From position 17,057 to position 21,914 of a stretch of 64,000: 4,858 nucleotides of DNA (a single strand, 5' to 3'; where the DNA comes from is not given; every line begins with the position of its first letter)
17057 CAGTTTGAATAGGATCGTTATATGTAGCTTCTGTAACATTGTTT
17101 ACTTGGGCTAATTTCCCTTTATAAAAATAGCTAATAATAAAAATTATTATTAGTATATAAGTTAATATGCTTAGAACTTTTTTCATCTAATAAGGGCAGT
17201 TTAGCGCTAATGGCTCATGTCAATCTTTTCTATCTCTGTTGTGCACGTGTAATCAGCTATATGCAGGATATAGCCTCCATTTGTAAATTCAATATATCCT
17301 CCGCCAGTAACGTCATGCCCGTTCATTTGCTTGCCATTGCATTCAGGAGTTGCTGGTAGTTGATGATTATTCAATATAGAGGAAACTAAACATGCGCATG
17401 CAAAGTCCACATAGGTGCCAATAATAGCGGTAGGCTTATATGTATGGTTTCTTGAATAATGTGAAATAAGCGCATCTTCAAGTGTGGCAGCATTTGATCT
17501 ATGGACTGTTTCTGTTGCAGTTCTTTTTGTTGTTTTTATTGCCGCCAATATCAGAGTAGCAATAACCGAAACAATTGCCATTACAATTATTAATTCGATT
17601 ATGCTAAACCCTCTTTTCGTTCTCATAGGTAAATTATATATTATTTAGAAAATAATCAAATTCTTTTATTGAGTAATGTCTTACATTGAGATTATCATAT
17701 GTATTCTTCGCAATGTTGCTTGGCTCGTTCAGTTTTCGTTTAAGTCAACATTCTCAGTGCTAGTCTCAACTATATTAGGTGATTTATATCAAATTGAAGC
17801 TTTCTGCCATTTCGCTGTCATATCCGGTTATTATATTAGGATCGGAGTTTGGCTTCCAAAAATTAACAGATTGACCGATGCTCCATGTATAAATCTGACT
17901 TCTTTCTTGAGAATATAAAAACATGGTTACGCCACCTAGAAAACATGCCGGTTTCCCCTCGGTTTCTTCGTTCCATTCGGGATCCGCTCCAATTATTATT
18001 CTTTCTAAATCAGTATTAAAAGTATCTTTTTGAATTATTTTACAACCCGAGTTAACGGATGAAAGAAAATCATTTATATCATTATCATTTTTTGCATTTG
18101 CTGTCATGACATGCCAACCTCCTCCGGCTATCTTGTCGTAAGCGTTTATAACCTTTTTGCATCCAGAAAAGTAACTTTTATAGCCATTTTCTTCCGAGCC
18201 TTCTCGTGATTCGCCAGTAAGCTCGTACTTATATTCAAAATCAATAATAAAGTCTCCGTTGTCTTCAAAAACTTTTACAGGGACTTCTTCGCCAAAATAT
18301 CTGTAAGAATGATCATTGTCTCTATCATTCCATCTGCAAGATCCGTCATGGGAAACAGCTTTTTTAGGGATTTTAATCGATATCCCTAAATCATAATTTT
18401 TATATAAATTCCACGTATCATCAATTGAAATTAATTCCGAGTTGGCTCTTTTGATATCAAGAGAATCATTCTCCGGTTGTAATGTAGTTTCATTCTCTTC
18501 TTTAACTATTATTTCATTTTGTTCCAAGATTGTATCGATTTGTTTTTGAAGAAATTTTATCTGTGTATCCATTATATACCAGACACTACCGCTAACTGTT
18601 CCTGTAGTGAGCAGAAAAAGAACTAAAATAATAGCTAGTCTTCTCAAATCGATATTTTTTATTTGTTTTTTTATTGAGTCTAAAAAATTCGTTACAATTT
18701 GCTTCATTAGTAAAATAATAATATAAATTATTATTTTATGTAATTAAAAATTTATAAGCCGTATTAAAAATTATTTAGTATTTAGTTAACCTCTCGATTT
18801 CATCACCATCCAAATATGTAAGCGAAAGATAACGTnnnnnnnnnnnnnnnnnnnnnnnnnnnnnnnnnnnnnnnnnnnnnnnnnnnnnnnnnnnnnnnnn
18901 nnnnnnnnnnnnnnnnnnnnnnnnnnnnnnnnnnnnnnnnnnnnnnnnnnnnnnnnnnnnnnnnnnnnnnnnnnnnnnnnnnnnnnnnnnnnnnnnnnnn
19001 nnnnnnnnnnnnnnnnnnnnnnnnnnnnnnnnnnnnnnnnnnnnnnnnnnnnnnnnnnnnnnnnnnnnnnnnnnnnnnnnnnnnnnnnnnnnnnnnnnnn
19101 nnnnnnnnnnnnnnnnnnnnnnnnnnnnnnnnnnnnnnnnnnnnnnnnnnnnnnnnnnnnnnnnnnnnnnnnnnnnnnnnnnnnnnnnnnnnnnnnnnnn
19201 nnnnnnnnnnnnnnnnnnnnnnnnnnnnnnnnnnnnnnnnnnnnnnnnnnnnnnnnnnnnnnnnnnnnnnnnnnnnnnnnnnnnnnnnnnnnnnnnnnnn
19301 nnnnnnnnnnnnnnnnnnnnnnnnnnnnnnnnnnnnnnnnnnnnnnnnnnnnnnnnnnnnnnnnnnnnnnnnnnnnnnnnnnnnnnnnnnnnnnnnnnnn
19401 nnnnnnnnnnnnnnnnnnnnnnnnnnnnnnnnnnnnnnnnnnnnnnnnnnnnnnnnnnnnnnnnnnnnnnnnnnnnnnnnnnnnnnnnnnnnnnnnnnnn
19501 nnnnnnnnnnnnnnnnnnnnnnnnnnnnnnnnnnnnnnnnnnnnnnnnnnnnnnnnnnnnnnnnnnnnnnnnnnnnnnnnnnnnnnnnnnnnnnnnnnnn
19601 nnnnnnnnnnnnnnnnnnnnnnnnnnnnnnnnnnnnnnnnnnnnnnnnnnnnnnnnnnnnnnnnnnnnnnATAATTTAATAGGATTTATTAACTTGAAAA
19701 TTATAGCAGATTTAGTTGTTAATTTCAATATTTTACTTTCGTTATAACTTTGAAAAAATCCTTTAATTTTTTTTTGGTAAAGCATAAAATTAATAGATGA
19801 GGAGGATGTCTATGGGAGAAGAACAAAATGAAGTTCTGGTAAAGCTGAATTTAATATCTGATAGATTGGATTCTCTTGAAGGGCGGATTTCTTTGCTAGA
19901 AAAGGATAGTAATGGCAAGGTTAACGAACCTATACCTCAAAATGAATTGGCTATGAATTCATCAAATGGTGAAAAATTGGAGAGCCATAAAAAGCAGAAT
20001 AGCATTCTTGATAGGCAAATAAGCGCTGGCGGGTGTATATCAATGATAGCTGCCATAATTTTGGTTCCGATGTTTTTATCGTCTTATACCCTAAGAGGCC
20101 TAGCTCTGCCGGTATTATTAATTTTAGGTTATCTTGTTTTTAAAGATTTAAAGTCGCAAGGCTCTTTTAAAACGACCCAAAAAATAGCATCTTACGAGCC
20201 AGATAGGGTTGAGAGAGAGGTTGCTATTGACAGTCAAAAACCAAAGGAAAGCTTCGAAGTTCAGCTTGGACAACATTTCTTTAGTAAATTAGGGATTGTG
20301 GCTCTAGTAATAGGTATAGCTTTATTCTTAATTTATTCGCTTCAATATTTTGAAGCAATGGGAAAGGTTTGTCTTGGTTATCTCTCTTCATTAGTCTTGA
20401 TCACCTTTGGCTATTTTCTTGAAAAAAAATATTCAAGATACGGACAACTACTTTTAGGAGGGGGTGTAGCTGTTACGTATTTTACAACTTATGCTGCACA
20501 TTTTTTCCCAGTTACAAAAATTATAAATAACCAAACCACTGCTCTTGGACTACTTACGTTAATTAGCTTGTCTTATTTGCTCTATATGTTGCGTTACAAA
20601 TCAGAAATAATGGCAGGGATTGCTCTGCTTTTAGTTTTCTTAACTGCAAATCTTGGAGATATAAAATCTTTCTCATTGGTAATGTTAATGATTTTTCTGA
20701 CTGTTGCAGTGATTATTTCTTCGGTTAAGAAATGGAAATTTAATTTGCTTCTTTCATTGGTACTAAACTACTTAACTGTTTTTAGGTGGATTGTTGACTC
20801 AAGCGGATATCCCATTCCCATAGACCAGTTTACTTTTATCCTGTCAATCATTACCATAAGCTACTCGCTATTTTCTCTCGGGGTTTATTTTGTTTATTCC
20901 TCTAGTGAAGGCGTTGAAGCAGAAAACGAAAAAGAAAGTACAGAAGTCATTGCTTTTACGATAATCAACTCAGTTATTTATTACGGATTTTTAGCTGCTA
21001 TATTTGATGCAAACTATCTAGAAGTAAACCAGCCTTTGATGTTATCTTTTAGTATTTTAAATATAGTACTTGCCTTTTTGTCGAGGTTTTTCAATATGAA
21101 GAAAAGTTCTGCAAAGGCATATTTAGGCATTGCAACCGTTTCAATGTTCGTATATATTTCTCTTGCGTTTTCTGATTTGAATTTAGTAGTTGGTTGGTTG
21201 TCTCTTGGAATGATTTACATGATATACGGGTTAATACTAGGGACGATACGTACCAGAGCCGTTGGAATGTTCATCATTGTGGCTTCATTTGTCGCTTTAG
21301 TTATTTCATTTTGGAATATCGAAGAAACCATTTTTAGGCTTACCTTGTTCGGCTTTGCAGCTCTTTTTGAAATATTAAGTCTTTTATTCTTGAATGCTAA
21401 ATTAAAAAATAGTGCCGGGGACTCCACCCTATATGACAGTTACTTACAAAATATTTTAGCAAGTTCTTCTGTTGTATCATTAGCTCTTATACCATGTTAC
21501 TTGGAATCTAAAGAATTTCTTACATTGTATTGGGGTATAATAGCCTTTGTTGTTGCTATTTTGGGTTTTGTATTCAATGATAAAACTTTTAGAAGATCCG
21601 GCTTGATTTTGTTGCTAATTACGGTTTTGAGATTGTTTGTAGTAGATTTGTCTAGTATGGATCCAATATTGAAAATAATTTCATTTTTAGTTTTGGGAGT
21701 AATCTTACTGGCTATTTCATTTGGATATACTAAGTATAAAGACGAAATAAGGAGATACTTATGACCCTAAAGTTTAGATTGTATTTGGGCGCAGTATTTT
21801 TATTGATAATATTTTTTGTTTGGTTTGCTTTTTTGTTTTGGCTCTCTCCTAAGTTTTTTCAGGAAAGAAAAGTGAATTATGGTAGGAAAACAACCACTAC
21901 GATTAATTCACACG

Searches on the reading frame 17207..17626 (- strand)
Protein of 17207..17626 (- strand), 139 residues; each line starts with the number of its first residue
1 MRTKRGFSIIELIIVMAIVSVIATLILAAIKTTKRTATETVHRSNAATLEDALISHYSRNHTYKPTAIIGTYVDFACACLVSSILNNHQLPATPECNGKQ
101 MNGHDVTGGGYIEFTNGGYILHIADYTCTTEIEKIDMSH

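Call 30: search_protein_families(library=pfam, proteins=[window:17207-17626:-], max_evalue=0.0001)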
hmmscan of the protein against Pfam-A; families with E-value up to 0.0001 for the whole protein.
window:17207-17626:- (139 aa): 1 family
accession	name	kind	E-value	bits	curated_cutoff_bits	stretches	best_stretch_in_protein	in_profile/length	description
PF07963.17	N_methyl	-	6.3e-07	29.2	21.2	1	1-26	1-26/27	Prokaryotic N-terminal methylation motif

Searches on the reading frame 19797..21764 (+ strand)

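Call 30: search_protein_families(library=pfam, proteins=[window:19797-21764:+], max_evalue=0.0001)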
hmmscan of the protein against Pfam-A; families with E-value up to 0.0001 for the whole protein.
window:19797-21764:+ (655 aa): 1 family
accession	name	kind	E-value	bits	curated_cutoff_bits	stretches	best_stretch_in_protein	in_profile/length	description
PF10101.14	DUF2339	-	8.1e-33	114.5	33.6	2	158-529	1-370/659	Predicted membrane protein (DUF2339)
